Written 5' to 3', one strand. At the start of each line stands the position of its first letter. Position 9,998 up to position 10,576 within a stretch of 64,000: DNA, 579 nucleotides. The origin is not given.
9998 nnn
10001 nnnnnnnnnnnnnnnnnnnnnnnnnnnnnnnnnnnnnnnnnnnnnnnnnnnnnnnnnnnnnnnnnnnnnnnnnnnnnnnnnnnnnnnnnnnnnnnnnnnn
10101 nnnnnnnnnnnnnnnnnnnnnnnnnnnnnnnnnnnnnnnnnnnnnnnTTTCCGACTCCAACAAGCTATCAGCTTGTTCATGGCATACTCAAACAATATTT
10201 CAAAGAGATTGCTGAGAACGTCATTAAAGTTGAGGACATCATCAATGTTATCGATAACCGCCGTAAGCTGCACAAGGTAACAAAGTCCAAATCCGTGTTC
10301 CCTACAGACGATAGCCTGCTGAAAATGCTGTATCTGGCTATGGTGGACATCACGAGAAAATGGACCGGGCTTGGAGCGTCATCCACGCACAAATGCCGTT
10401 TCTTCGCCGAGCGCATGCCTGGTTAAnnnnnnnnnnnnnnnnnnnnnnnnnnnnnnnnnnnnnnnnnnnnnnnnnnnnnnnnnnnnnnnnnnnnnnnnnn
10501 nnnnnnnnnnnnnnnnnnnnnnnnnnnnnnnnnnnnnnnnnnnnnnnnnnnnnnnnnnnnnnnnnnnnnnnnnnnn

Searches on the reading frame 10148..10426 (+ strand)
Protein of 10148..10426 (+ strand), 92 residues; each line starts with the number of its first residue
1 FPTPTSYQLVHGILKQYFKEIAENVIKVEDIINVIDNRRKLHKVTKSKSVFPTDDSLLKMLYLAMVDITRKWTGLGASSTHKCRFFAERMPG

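Call 97: search_protein_families(library=pfam, proteins=[window:10148-10426:+], max_evalue=10)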
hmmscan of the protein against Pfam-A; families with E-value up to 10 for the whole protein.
window:10148-10426:+ (92 aa): 2 families
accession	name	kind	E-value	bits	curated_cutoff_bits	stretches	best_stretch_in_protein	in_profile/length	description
PF00872.24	Transposase_mut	-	0.043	13.1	21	1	24-73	330-377/379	Transposase, Mutator family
PF03347.19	TDH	-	0.075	13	27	1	1-82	8-88/165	Vibrio thermostable direct hemolysin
